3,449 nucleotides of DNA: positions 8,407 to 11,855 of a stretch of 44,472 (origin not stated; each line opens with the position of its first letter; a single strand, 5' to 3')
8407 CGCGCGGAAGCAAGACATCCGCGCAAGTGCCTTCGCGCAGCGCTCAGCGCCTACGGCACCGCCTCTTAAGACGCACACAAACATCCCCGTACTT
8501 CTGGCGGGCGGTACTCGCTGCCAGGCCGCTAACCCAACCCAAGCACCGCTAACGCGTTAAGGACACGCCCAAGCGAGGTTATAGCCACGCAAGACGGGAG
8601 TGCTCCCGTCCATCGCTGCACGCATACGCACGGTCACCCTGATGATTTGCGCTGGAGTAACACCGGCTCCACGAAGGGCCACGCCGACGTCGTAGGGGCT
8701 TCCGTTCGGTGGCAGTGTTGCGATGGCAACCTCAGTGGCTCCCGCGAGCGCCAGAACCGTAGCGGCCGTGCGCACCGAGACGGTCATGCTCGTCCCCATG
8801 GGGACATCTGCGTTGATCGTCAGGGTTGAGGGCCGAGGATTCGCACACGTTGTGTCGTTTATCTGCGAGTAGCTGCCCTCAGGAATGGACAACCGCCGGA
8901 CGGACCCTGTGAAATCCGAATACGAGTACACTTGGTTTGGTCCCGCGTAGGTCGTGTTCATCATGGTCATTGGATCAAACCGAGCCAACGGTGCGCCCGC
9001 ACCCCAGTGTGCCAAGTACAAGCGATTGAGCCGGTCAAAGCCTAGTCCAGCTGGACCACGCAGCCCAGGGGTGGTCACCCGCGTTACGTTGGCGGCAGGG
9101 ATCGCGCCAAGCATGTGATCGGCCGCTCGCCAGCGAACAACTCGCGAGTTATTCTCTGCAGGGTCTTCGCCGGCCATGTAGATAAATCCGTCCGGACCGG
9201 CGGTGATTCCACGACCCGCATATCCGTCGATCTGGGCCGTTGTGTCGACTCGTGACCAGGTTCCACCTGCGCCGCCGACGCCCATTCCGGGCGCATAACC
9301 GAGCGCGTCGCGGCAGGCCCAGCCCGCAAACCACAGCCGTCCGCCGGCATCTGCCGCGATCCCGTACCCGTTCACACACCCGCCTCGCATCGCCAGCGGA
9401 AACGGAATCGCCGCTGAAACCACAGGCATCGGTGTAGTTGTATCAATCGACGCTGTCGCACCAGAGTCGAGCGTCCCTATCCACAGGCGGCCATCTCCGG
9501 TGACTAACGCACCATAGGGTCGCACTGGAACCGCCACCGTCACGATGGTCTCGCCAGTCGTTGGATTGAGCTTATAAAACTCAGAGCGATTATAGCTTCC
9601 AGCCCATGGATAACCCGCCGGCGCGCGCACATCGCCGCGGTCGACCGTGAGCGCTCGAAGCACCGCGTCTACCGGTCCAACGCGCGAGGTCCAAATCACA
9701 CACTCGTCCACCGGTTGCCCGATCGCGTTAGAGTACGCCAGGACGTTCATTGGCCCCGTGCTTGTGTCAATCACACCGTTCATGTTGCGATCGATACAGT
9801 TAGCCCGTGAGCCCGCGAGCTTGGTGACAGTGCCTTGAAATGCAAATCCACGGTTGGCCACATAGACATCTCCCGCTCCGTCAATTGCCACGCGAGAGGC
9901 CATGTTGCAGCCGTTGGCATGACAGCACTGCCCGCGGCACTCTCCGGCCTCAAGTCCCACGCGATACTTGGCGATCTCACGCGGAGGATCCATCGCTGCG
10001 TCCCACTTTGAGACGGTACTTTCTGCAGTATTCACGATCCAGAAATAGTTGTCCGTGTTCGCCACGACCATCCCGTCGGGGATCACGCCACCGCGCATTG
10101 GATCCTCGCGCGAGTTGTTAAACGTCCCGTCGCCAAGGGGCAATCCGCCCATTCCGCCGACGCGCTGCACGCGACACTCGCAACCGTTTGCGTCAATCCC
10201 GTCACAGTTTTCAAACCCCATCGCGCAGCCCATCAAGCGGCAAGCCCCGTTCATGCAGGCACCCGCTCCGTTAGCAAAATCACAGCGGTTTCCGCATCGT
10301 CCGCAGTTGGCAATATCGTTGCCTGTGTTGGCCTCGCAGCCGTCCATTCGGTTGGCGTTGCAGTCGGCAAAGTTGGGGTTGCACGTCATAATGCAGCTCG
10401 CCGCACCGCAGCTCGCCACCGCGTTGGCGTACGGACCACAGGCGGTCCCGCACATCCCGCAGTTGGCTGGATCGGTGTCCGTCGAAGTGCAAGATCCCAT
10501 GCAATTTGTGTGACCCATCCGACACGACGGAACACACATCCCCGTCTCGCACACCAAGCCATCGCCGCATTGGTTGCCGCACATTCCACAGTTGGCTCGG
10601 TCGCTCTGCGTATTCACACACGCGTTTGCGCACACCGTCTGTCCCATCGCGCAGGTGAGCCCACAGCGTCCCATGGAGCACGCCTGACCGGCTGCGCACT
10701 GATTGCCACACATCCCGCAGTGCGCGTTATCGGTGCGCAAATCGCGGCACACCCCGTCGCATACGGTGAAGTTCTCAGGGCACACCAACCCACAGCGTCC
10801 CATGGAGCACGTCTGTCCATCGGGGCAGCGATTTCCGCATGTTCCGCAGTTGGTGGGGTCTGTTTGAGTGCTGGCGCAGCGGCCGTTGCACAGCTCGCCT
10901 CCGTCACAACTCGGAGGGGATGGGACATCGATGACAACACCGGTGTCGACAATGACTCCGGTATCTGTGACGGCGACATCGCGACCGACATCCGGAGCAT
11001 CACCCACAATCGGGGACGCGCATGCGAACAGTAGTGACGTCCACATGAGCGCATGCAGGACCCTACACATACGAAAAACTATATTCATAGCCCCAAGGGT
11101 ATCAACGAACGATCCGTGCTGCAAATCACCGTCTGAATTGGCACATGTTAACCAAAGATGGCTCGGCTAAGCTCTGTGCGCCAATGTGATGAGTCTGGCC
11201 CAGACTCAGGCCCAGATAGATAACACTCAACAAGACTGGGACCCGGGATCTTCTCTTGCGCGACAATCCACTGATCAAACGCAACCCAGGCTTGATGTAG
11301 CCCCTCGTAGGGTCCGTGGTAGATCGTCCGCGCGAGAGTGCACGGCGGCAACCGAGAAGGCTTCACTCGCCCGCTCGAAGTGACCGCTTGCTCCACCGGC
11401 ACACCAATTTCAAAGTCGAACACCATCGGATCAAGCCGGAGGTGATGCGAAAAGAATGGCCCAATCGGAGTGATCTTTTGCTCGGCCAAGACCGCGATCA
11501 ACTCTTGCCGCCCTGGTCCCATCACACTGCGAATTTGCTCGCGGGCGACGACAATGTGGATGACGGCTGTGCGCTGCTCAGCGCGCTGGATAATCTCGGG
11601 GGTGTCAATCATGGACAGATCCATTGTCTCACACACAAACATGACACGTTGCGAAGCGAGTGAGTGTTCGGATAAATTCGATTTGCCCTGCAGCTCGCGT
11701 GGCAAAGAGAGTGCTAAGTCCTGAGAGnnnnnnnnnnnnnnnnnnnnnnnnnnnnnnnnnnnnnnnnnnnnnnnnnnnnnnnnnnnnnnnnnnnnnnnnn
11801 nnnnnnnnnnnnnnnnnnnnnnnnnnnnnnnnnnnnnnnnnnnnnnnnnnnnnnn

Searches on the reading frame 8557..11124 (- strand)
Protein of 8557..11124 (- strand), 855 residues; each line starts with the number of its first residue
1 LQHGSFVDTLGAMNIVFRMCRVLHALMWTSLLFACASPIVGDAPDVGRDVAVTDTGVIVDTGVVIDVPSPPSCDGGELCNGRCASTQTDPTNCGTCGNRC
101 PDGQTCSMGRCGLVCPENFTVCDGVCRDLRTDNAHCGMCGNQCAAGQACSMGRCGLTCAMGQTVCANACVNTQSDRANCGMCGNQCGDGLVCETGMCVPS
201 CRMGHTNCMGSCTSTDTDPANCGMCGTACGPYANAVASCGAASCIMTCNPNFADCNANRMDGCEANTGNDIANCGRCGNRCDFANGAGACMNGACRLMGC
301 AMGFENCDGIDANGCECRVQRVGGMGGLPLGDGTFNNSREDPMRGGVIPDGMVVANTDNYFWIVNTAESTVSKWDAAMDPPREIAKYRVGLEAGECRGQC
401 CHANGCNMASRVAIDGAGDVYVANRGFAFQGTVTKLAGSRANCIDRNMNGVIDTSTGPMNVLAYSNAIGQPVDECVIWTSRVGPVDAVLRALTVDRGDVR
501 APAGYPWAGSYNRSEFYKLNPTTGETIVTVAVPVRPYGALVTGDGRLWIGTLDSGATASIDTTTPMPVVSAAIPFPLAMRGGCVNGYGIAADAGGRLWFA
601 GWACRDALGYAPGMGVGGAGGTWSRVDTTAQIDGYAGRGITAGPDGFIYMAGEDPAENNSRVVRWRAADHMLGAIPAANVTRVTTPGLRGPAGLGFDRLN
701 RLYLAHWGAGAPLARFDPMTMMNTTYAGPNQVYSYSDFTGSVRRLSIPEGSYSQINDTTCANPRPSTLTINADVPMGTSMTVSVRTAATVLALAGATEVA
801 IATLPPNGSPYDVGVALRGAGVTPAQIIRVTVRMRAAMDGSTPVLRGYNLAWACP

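Call 9: search_protein_families(library=pfam, proteins=[window:8557-11124:-], max_evalue=0.01)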
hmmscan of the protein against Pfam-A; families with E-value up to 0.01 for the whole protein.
window:8557-11124:- (855 aa): 3 families
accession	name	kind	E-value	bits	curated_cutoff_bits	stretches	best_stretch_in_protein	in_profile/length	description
PF04885.19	Stig1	-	2.2e-16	60.5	24.1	3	109-155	37-83/85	Stigma-specific STIG1-like protein family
PF21959.2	DUF6923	-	0.00012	22.4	27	1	495-565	133-206/234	Repeat of unknown function (DUF6923)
PF07494.17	Reg_prop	-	0.0029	18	20.4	0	540-552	11-23/24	Two component regulator propeller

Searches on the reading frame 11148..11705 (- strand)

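Call 9: search_protein_families(library=pfam, proteins=[window:11148-11705:-], max_evalue=0.01)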
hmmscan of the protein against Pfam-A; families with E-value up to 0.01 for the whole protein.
window:11148-11705:- (185 aa): 1 family
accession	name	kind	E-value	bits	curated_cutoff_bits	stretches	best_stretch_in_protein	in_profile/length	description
PF06445.20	GyrI-like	-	5.4e-08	33.7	26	1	36-179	3-150/155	GyrI-like small molecule binding domain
